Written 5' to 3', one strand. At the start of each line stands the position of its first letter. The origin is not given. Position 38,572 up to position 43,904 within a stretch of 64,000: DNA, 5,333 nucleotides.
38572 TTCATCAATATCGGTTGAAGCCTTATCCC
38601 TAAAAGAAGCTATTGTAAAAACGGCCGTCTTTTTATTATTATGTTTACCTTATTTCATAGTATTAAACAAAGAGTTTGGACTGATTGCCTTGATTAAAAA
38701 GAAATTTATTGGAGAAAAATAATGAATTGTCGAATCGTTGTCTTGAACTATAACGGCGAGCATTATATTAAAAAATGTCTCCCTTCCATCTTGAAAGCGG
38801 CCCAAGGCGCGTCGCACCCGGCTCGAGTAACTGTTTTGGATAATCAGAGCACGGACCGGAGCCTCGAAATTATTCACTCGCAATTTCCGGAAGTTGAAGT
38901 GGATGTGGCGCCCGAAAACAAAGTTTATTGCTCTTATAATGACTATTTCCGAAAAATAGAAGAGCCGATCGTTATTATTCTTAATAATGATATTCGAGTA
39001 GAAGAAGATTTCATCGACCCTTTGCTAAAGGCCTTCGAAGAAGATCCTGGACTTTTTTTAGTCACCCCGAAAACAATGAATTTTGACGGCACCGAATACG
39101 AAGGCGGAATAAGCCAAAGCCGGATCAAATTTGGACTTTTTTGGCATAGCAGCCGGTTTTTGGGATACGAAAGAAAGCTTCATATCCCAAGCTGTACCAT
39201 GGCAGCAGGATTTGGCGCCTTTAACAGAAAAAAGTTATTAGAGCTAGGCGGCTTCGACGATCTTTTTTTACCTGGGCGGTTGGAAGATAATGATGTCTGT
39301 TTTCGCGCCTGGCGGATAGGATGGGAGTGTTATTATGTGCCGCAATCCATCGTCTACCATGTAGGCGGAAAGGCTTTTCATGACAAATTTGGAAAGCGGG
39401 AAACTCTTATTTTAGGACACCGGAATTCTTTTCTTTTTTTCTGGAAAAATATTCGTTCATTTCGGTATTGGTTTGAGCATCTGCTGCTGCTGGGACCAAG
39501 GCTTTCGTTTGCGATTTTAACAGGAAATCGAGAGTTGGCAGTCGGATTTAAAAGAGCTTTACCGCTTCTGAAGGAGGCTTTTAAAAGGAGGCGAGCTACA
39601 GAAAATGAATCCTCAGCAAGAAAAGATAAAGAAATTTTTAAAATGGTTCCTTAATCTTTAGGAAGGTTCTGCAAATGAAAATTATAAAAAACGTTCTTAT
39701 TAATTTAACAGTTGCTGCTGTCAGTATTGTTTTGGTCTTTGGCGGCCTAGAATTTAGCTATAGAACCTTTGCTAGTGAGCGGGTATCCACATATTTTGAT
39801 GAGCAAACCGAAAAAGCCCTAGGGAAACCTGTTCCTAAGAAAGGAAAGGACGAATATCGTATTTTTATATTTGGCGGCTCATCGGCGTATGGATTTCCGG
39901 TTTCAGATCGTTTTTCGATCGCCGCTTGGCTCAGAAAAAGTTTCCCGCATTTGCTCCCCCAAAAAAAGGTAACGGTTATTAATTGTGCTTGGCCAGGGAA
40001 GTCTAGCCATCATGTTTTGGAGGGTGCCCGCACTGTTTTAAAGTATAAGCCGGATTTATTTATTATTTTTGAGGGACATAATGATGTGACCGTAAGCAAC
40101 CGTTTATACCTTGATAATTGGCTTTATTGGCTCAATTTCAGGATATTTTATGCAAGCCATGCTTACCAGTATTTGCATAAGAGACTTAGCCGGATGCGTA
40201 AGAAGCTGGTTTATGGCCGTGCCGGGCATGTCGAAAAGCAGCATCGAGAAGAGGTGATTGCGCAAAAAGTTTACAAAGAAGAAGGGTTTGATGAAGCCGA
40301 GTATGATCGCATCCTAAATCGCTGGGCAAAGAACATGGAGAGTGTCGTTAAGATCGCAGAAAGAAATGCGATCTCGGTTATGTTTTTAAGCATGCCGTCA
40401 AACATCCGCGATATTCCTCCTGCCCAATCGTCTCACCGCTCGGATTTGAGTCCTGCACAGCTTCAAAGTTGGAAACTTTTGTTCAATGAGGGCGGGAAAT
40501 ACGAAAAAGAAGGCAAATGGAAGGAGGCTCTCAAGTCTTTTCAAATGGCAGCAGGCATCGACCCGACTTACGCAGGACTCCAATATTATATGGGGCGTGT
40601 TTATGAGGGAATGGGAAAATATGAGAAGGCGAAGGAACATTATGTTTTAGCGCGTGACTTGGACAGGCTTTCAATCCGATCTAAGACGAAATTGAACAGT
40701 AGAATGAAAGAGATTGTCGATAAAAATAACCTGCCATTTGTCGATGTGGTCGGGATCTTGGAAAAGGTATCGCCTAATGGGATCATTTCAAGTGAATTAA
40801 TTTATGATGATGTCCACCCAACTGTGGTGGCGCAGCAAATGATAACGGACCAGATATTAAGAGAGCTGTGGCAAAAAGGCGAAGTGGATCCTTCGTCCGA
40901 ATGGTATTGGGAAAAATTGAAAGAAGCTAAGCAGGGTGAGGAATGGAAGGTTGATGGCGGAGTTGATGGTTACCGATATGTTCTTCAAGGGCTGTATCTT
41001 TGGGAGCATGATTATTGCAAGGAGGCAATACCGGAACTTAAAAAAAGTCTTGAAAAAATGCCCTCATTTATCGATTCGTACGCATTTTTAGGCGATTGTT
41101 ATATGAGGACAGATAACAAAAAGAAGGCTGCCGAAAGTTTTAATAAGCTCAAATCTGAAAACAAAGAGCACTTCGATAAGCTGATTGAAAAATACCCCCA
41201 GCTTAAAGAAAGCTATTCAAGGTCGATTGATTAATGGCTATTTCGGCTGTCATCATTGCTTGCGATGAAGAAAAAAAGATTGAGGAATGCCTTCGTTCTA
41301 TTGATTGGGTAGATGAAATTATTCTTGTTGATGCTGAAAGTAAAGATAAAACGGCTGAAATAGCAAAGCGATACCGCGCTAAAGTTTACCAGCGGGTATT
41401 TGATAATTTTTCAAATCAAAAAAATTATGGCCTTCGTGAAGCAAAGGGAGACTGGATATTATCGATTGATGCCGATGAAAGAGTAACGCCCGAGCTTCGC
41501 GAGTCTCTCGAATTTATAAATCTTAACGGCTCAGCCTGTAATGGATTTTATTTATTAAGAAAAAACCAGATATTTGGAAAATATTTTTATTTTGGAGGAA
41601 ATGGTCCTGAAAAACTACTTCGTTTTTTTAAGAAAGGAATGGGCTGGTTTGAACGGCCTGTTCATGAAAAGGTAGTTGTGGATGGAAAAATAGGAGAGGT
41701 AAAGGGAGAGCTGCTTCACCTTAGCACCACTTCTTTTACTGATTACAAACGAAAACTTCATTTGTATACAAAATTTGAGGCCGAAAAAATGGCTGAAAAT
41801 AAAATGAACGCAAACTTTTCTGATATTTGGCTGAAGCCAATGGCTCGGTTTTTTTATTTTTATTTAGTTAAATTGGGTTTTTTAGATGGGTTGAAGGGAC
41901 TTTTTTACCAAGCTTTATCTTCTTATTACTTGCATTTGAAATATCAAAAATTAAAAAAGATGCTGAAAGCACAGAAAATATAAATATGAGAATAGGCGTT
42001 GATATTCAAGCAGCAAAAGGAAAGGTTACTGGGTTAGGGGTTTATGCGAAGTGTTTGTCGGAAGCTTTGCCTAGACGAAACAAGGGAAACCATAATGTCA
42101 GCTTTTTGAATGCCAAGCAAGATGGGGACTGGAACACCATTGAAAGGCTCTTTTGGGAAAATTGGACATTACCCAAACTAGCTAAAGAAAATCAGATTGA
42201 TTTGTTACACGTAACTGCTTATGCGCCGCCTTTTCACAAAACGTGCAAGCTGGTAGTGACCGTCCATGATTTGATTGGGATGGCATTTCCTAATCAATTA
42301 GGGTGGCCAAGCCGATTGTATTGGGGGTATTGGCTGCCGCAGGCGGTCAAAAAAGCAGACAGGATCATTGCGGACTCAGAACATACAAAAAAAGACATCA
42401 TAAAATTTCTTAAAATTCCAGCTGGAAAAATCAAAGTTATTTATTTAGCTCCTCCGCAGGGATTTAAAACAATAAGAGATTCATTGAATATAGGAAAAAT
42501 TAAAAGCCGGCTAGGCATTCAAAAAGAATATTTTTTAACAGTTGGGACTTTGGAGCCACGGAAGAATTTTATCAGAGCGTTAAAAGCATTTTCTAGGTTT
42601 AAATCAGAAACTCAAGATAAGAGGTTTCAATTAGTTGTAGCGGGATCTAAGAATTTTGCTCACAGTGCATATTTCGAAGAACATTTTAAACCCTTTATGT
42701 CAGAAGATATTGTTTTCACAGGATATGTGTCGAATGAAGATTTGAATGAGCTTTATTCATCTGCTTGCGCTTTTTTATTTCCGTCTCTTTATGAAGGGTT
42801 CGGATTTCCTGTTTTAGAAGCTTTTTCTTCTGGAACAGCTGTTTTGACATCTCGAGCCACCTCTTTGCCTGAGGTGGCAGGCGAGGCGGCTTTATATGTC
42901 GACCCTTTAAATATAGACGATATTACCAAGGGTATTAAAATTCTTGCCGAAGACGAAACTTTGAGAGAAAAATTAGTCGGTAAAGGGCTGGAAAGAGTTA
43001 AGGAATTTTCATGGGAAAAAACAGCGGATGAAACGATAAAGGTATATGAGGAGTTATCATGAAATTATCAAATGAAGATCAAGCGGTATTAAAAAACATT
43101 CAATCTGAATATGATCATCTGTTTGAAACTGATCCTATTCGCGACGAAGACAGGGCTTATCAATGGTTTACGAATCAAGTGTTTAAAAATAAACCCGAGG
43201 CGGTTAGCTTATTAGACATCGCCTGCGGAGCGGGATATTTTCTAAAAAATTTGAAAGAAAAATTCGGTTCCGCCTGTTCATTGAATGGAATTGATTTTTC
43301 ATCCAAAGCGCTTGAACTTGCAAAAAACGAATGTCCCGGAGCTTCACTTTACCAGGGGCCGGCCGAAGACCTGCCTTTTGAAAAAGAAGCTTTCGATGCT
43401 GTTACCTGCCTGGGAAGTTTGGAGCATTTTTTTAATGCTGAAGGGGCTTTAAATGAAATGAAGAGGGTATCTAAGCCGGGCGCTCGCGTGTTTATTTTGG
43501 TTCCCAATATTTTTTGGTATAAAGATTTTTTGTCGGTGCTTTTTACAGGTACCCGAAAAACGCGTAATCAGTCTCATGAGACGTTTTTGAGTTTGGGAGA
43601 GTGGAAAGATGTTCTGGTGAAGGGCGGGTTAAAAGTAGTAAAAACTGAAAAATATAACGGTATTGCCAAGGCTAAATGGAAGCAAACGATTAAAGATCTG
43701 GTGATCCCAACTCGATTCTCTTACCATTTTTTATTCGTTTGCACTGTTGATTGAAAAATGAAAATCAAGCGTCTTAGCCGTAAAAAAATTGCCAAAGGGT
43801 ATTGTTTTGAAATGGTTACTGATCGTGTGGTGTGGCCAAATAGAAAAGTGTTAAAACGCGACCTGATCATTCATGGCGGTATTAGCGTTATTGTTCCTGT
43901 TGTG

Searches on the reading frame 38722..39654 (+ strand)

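Call 8: search_protein_families(library=ncbifam, proteins=[window:38722-39654:+], max_evalue=0.00001)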
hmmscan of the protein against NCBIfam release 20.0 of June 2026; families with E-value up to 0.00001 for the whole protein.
window:38722-39654:+ (310 aa): 3 families
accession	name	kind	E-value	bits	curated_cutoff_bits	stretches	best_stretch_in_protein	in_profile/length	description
TIGR03965.1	mycofact_glyco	equivalog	1.5e-09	37.3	280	1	5-226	78-293/467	mycofactocin biosynthesis glycosyltransferase MftF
TIGR04195.1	S_glycosyl_SunS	equivalog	1.8e-06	27.1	350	1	7-63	63-113/421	SunS family peptide S-glycosyltransferase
NF041875.1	EPS_EpsD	equivalog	2.9e-06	26.9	370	0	165-218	160-211/325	exopolysaccharide biosynthesis glycosyltransferase EpsD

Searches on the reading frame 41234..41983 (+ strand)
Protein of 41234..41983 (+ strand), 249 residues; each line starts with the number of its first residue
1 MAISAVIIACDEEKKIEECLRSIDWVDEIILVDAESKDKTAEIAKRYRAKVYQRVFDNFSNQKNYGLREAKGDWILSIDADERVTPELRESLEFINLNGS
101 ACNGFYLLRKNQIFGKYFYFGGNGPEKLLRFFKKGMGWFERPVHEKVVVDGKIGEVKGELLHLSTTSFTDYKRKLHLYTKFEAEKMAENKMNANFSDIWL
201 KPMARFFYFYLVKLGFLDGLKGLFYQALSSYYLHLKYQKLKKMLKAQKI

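Call 8: search_protein_families(library=ncbifam, proteins=[window:41234-41983:+], max_evalue=0.00001)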
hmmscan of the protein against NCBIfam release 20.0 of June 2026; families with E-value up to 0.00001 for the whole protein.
window:41234-41983:+ (249 aa): 4 families
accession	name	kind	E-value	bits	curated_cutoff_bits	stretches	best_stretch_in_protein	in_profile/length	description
TIGR04283.1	glyco_like_mftF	equivalog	1.1e-12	48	182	1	3-105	1-107/221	TIGR04283 family arsenosugar biosynthesis glycosyltransferase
TIGR04195.1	S_glycosyl_SunS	equivalog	8.3e-10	38.1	350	1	3-82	59-142/421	SunS family peptide S-glycosyltransferase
NF007482.0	PRK10073.1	equivalog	7.8e-09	35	423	1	4-112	9-130/334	glycosyltransferase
NF010496.0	PRK13915.1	equivalog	1.5e-07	30.8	262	1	2-60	32-99/307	glucosyl-3-phosphoglycerate synthase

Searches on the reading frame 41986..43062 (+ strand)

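Call 8: search_protein_families(library=ncbifam, proteins=[window:41986-43062:+], max_evalue=0.00001)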
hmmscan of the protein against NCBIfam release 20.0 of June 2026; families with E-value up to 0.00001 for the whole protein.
window:41986-43062:+ (358 aa): 20 families
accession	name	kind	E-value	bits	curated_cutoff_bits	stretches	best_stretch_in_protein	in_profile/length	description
TIGR04047.1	MSMEG_0565_glyc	hypoth_equivalog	2.5e-30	105.8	259.85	1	160-355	173-372/373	MSMEG_0565 family glycosyltransferase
TIGR02149.1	glgA_Coryne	subfamily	5.7e-25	88.3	302.4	1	89-357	109-390/391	glycogen synthase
TIGR03449.1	mycothiol_MshA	equivalog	3.5e-19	69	462.5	1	119-356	160-402/406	D-inositol-3-phosphate glycosyltransferase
NF038295.1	EPS_HpsP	equivalog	4.7e-17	62.1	550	1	157-357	182-387/388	hormogonium polysaccharide biosynthesis glycosyltransferase HpsP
TIGR04157.1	glyco_rSAM_CFB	subfamily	9e-17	61.1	400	1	120-300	166-341/406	TIGR04157 family glycosyltransferase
TIGR03999.1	thiol_BshA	equivalog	7.8e-14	51.4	273.7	1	120-357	141-373/375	N-acetyl-alpha-D-glucosaminyl L-malate synthase BshA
NF050063.1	ProtGlycPglJ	equivalog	2.8e-13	49.8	500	1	122-352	143-361/363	N-acetylgalactosamine-N,N'-diacetylbacillosaminyl-diphospho-undecaprenol 4-alpha-N-acetylgalactosaminyltransferase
TIGR03088.1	stp2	hypoth_equivalog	4.7e-13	48.9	409.05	1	136-357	149-373/374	TIGR03088 family PEP-CTERM/XrtA system glycosyltransferase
NF038229.1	Glyco4_Geo_Pelo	equivalog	4.6e-12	45.6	400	1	119-357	105-336/338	GPMC system family 4 glycosyltransferase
NF041876.1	EPS_EpsE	equivalog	1.1e-10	41.4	400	1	183-347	217-386/389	exopolysaccharide biosynthesis GT4 family glycosyltransferase EpsE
NF053513.1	Gtran_IagA_BgsA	equivalog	3e-10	39.6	460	1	116-357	98-331/333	LTA glycolipid anchor biosynthesis glycosyltransferase, IagA/BgsA family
NF047684.1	TeichurnBiosyTuaC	equivalog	1.2e-09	37.6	550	1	119-357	160-389/391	teichuronic acid biosynthesis protein TuaC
NF046085.1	XrtY_assoc_Gly1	equivalog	3.6e-09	35.9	400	1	210-357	234-384/387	XrtY-associated glycosyltransferase XYAG1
NF046071.1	B1-4RhmsylTfaseCps2T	equivalog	5.1e-09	35.5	500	1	110-349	140-379/384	beta 1-4 rhamnosyltransferase Cps2T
NF053787.1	GlcN_PG_synth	equivalog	1.1e-08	34.3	480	1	242-357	244-359/361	N-acetylglucosaminyl phosphatidylglycerol synthase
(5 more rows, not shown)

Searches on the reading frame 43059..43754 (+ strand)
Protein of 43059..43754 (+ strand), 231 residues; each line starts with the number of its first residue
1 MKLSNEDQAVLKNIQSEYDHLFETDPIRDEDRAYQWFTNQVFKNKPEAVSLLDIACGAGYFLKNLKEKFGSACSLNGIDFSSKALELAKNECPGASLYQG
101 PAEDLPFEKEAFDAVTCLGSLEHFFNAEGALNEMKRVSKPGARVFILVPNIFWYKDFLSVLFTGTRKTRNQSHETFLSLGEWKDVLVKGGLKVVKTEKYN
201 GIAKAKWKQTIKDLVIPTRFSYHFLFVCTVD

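Call 8: search_protein_families(library=ncbifam, proteins=[window:43059-43754:+], max_evalue=0.00001)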
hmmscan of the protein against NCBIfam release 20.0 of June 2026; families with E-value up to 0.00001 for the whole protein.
window:43059-43754:+ (231 aa): 23 families
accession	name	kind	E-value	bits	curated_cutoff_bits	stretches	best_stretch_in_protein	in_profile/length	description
NF001244.0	PRK00216.1-5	equivalog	9.1e-18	64.4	216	1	39-147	42-154/236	bifunctional demethylmenaquinone methyltransferase/2-methoxy-6-polyprenyl-1,4-benzoquinol methylase UbiE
TIGR01934.1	MenG_MenH_UbiE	subfamily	1.6e-16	60.3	158.35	1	10-147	4-142/223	ubiquinone/menaquinone biosynthesis methyltransferase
NF001243.0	PRK00216.1-4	equivalog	1.4e-15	57.3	235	1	8-162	10-170/237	demethylmenaquinone methyltransferase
NF045667.1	MTase_DVU1556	equivalog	2e-15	56.8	155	1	47-197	22-166/213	DVU_1556 family methyltransferase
TIGR02752.1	MenG_heptapren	equivalog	2.3e-14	53.5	419.85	1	9-162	9-168/231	demethylmenaquinone methyltransferase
TIGR02072.1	BioC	equivalog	1.8e-12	47.6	184.95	1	43-197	28-177/244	malonyl-ACP O-methyltransferase BioC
NF001241.0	PRK00216.1-2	equivalog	1.8e-12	47.4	327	1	28-146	33-147/231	demethylmenaquinone methyltransferase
TIGR01983.1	UbiG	equivalog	1.8e-10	40.5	102.95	1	40-151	45-156/228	bifunctional 2-polyprenyl-6-hydroxyphenol methylase/3-demethylubiquinol 3-O-methyltransferase UbiG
NF001240.0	PRK00216.1-1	equivalog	4.5e-10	39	378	1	31-147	48-169/251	bifunctional demethylmenaquinone methyltransferase/2-methoxy-6-polyprenyl-1,4-benzoquinol methylase UbiE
NF047649.1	MTase_UXPK_star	exception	4.9e-10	38.9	460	1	50-146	80-181/283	methyltransferase/UXPK-star double selenoprotein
NF045825.1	FAmtase_mtf2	equivalog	9e-10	38.2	400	1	50-144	61-156/248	fatty-acid O-methyltransferase Mtf2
NF045823.1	PthPhpthDimycoMt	equivalog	1.5e-09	37.4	300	1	51-143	70-163/256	phthiotriol/phenolphthiotriol dimycocerosates methyltransferase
NF001242.0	PRK00216.1-3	equivalog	2.5e-09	36.9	351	1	37-147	60-176/258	bifunctional demethylmenaquinone methyltransferase/2-methoxy-6-polyprenyl-1,4-benzoquinol methylase UbiE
NF008300.0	PRK11088.1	equivalog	9.5e-09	35.1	303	1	44-163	82-196/272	23S rRNA (guanine(745)-N(1))-methyltransferase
NF041537.1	ArsM_AhpD_UU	exception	1.9e-08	33.5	510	1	49-146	78-180/345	arsenite methyltransferase/AhpD domain selenoprotein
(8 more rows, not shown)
